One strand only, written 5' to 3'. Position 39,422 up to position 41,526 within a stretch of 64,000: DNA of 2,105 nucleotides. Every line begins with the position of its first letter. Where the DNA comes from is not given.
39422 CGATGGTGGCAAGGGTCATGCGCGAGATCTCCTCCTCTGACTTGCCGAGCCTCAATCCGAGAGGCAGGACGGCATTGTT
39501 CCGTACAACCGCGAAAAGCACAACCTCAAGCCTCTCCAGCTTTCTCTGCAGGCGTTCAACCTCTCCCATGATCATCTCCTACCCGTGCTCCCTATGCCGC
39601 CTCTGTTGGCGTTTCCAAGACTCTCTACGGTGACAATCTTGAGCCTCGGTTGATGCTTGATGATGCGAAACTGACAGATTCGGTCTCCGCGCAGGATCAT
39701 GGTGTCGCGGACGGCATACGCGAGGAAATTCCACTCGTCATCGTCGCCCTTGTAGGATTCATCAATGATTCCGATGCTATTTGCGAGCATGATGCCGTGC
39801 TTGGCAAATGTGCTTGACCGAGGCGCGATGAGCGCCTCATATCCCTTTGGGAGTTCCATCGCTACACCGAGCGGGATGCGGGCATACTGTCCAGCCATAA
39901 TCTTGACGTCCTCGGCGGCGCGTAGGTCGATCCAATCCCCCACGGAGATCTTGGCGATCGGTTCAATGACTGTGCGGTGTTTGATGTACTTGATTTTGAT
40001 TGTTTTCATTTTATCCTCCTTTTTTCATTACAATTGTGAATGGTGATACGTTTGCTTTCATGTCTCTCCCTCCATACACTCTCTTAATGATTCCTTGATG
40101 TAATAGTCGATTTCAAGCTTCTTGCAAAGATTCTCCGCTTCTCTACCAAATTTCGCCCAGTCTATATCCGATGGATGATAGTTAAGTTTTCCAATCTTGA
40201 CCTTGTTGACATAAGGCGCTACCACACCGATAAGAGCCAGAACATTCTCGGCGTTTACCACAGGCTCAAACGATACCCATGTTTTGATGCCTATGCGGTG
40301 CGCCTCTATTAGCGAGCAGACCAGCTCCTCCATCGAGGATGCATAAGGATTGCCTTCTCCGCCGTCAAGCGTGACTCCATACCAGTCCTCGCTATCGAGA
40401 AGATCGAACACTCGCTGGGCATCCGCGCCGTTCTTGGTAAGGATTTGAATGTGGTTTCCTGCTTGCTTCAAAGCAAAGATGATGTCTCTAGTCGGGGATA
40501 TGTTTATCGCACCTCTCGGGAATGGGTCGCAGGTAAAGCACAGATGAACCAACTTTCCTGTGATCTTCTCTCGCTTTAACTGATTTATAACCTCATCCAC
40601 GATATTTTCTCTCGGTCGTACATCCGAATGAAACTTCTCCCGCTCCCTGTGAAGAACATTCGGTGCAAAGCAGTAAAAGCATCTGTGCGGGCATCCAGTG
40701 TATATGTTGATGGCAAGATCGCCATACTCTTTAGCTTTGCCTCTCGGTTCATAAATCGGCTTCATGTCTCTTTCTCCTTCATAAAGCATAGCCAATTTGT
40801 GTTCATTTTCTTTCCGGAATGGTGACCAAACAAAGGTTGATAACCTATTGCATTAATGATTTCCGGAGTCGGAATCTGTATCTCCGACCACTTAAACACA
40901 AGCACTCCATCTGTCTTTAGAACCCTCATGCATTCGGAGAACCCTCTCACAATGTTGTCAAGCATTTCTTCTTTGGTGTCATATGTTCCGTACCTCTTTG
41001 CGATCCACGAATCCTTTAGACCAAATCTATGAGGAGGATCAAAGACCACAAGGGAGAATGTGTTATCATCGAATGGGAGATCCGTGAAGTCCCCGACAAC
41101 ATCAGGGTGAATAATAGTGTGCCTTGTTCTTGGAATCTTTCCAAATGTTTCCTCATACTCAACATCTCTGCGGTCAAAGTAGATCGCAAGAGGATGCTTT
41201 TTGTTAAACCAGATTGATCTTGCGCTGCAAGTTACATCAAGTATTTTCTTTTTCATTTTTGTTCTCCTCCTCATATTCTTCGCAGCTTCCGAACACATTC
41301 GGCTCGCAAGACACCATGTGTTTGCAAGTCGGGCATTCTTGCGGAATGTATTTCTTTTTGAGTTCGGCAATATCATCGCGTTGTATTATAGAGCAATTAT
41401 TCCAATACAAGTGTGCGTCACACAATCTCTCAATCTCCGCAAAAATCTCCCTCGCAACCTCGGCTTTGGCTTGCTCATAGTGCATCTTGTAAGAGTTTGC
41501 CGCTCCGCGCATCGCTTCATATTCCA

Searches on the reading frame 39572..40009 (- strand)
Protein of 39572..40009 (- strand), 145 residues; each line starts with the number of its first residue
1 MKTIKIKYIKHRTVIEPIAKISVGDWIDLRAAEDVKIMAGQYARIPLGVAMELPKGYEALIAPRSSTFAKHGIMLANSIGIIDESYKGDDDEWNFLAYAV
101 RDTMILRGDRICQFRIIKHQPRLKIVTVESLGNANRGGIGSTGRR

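Call 7: search_protein_families(library=pfam, max_evalue=1, proteins=[window:39572-40009:-])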
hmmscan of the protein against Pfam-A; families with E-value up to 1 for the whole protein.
window:39572-40009:- (145 aa): 2 families
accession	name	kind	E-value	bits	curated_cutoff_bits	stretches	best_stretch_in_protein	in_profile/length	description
PF00692.24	dUTPase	-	1.4e-15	57.7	22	1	28-142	17-128/129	dUTPase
PF22769.1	DCD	-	0.00016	22.2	27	1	10-117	47-151/153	dCTP deaminase-like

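Call 8: search_protein_families(library=phrogs, max_evalue=1, proteins=[window:39572-40009:-])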
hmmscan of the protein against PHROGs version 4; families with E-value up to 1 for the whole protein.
window:39572-40009:- (145 aa): 1 family
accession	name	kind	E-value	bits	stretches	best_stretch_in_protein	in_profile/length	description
phrog_135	-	DNA, RNA and nucleotide metabolism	1.5e-36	128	1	10-144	152-291/463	dUTPase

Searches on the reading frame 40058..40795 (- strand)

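Call 65: search_protein_families(library=ncbifam, max_evalue=0.1, proteins=[window:40058-40795:-])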
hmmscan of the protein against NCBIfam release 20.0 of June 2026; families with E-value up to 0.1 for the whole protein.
window:40058-40795:- (245 aa): 11 families
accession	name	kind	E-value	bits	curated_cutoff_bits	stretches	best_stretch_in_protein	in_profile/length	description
NF038135.1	rSAM_Rv2578c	equivalog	6.6e-09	35.2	430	1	28-133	63-172/317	Rv2578c family radical SAM protein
NF033668.1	rSAM_PA0069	hypoth_equivalog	6e-07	28.8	360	1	28-133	60-168/348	PA0069 family radical SAM protein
TIGR04470.1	rSAM_mob_pairB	equivalog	0.00012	21.6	410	1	25-203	18-200/285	radical SAM mobile pair protein B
NF038136.1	rSAM_Rv_intein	exception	0.00015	20.7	700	0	28-46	62-80/574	intein-containing Rv2578c family radical SAM protein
TIGR02491.1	NrdG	equivalog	0.0032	17.4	126.1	0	33-77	23-62/154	anaerobic ribonucleoside-triphosphate reductase activating protein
TIGR02495.1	NrdG2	equivalog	0.0032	16.8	131.15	1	28-69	18-66/193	anaerobic ribonucleoside-triphosphate reductase activating protein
TIGR04395.1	cutC_activ_rSAM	equivalog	0.0071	15.6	360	0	29-54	24-49/309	choline TMA-lyase-activating enzyme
TIGR00089.1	TIGR00089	subfamily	0.013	14.3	251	1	26-69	140-177/429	MiaB/RimO family radical SAM methylthiotransferase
TIGR04072.2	rSAM_ladder_B12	equivalog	0.025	13.2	360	1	29-76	183-224/443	lipid biosynthesis B12-binding/radical SAM protein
TIGR02494.1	PFLE_PFLC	subfamily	0.045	13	174.35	0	140-205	126-188/293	glycyl-radical enzyme activating protein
TIGR03963.1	rSAM_QueE_Clost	equivalog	0.071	12.8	260.1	0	19-69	12-60/219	putative 7-carboxy-7-deazaguanine synthase QueE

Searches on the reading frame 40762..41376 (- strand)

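Call 65: search_protein_families(library=ncbifam, max_evalue=0.1, proteins=[window:40762-41376:-])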
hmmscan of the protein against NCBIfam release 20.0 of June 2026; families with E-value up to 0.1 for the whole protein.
window:40762-41376:- (204 aa): 5 families
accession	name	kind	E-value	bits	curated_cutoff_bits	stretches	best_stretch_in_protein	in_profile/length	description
NF008572.0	PRK11524.1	equivalog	4e-05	22.9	292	1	83-169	12-92/294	adenine-specific DNA-methyltransferase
TIGR01934.1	MenG_MenH_UbiE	subfamily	0.013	14.8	158.35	0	39-110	37-110/223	ubiquinone/menaquinone biosynthesis methyltransferase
NF011527.0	PRK14968.1-1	equivalog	0.042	13.6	242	1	92-160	80-148/192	putative methyltransferase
NF010253.0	PRK13699.1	subfamily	0.056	13.1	244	1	102-163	16-74/226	DNA methyltransferase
NF047612.1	LIC_10740_fam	equivalog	0.067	12.3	150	0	29-73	125-168/266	LIC_10740 family protein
